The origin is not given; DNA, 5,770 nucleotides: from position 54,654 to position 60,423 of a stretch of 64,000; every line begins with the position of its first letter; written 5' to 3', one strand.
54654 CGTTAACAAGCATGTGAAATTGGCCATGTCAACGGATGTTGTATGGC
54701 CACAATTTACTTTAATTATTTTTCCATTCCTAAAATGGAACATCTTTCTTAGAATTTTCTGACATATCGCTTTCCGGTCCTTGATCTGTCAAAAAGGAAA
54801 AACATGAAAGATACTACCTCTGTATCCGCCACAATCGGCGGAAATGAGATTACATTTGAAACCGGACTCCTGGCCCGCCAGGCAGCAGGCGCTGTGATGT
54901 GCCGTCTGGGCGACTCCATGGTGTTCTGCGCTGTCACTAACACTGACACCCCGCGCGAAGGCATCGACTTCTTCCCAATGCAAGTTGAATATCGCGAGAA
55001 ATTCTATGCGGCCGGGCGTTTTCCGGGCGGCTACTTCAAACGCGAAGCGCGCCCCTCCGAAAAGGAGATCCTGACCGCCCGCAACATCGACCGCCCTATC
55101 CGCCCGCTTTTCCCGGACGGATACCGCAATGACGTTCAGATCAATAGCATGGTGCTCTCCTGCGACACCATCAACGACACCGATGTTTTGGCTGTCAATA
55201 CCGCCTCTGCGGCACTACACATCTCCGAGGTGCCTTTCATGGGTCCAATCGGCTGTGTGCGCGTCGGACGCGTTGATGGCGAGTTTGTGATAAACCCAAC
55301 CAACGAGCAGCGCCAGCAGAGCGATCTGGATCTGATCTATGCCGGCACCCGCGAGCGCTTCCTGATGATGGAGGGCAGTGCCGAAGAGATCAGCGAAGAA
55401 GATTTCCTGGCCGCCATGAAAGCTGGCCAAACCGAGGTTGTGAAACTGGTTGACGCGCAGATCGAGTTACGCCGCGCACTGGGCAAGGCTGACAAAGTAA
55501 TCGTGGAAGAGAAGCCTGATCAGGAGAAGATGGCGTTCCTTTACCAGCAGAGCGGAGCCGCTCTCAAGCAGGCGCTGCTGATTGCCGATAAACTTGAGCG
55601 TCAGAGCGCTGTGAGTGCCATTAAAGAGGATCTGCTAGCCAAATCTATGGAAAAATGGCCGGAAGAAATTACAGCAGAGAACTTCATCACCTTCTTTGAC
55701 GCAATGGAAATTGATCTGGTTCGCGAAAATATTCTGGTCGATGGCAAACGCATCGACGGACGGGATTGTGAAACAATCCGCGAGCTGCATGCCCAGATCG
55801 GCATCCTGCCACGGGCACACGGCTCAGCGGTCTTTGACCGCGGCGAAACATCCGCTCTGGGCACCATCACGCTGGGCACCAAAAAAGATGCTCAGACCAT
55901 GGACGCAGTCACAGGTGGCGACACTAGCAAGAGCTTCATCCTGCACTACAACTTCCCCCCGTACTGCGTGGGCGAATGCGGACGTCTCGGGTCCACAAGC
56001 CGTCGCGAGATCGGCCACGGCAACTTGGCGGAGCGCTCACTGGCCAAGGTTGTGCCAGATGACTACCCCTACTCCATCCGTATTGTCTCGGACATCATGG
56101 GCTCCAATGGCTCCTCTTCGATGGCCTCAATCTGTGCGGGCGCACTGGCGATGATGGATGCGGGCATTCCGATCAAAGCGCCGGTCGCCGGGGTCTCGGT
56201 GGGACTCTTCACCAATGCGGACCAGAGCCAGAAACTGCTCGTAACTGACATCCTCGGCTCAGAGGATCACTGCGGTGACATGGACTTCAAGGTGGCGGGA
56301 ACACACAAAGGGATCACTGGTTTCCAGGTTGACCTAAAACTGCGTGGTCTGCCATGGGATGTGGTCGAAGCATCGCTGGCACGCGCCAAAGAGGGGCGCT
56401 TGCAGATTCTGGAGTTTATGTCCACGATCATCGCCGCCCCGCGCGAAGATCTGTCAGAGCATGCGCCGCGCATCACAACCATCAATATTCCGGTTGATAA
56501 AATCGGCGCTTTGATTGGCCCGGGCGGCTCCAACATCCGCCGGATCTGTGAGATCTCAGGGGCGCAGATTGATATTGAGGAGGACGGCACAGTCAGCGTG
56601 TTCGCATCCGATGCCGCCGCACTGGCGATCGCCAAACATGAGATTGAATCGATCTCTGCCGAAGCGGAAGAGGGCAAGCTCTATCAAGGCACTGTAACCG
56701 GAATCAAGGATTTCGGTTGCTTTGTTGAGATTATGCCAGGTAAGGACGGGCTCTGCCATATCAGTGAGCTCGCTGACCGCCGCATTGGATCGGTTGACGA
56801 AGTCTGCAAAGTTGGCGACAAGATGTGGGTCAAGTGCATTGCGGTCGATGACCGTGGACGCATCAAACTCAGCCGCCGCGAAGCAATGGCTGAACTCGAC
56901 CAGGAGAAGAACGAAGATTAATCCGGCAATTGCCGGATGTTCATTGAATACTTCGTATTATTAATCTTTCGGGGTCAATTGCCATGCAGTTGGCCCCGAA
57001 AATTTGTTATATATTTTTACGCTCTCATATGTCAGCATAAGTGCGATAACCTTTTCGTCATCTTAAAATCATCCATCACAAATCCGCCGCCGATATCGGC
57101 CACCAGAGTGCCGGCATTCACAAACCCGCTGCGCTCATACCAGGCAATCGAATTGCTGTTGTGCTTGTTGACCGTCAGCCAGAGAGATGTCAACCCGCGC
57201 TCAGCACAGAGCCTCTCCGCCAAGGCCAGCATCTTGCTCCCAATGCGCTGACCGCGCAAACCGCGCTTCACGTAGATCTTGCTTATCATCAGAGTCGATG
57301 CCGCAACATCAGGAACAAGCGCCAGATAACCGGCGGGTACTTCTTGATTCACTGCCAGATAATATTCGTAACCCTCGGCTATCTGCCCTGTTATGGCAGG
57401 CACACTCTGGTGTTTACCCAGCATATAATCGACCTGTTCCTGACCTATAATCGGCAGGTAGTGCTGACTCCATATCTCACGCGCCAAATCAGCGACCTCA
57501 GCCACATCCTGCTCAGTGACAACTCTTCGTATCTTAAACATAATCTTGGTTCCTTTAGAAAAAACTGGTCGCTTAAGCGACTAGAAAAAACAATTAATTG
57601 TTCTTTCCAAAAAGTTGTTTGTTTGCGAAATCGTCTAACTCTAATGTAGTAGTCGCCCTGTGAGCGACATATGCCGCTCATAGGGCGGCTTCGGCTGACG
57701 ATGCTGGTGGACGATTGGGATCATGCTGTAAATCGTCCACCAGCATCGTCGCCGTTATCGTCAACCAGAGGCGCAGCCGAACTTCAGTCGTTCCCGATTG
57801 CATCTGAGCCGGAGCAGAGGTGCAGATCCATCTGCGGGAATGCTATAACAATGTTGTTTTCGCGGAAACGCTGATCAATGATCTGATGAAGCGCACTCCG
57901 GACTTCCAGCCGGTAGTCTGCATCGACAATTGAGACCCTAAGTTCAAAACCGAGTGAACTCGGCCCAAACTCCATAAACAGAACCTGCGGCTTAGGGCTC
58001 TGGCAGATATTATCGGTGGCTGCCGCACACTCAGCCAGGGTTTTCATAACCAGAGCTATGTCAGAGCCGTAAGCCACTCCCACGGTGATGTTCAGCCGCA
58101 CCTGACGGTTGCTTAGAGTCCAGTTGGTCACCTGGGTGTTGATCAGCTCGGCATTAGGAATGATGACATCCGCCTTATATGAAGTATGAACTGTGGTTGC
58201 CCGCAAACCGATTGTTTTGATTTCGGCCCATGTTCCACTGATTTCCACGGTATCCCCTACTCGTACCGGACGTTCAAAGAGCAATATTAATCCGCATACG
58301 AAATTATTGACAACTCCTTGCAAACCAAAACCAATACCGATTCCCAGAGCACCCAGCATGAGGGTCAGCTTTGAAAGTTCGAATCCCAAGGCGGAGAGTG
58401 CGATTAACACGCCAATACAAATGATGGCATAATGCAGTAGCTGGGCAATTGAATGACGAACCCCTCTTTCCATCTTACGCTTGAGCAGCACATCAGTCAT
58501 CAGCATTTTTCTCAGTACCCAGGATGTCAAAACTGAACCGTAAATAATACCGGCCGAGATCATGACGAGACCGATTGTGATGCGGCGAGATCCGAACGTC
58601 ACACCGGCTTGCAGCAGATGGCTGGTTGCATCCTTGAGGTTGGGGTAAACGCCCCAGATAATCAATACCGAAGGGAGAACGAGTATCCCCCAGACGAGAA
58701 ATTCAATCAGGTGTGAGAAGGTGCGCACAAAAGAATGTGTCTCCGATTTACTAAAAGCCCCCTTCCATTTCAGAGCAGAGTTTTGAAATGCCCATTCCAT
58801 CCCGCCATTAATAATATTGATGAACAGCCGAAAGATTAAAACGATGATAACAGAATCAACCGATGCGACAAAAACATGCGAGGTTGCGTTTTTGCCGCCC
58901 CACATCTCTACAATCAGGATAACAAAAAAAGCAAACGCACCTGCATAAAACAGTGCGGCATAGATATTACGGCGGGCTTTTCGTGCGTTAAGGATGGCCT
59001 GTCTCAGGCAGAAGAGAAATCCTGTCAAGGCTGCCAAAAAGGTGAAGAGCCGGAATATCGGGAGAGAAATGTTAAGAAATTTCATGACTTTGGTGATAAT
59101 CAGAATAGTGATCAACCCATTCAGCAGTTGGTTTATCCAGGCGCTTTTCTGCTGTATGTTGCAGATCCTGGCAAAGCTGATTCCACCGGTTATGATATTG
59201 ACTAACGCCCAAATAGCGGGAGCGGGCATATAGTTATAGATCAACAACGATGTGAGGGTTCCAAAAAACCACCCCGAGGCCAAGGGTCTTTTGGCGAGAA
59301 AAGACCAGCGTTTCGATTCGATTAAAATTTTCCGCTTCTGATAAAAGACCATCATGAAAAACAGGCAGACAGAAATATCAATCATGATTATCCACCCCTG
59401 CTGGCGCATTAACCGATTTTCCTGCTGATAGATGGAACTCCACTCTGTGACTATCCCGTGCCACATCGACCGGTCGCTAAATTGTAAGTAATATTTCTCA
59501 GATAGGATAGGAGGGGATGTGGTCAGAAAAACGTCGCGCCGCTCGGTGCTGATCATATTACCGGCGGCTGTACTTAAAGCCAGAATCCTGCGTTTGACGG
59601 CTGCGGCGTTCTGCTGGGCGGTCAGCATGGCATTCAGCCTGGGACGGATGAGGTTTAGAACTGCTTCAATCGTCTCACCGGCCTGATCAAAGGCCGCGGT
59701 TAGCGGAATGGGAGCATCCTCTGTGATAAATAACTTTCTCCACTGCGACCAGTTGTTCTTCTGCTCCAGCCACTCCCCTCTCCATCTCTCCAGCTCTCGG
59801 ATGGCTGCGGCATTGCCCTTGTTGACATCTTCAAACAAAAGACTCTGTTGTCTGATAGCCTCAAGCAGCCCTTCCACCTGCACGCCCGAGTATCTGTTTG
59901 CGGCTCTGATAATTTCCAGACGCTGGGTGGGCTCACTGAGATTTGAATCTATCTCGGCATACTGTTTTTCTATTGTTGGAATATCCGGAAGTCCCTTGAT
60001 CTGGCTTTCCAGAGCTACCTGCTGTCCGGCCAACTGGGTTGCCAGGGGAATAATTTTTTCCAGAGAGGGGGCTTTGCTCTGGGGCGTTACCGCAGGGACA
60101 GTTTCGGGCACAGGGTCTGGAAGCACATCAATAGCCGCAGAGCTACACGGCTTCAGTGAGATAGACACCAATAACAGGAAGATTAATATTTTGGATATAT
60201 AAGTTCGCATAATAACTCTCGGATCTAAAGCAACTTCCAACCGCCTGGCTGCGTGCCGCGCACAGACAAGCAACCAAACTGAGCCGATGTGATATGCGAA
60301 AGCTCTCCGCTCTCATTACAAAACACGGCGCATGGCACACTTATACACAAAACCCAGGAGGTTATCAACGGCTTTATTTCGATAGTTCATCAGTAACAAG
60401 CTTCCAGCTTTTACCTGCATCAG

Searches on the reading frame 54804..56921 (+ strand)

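Call 43: search_protein_families(library=pfam, proteins=[window:54804-56921:+], max_evalue=0.001)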
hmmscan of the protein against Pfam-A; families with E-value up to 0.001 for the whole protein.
window:54804-56921:+ (705 aa): 5 families
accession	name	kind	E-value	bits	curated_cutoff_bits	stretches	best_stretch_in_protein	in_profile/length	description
PF01138.27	RNase_PH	-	4.6e-55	186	25.5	2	15-144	4-130/130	3' exoribonuclease family, domain 1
PF03725.20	RNase_PH_C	-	1.2e-19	70.5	20.8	1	147-209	1-65/67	3' exoribonuclease family, domain 2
PF00575.29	S1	-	5.6e-16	59.1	22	1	621-692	2-74/74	S1 RNA binding domain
PF03726.19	PNPase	-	1.1e-13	51.9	24.6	1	250-321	10-81/81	Polyribonucleotide nucleotidyltransferase, RNA binding domain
PF00013.35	KH_1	-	3.4e-13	49.6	21.5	1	558-615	2-65/66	KH domain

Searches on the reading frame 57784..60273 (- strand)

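Call 43: search_protein_families(library=pfam, proteins=[window:57784-60273:-], max_evalue=0.001)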
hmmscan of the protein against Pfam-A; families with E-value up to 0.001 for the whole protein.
window:57784-60273:- (829 aa): 3 families
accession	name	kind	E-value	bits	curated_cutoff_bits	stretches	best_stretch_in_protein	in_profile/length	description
PF00924.24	MS_channel_2nd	-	2.1e-18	66.6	20.2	1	654-719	2-67/68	Mechanosensitive ion channel, beta-domain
PF21082.3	MS_channel_3rd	-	1.7e-17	64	21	1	728-810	2-88/88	Mechanosensitive ion channel MscS, C-terminal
PF21088.3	MS_channel_1st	-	4.1e-06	27.1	23.1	1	612-652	2-42/42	Mechanosensitive ion channel, transmembrane helices 2/3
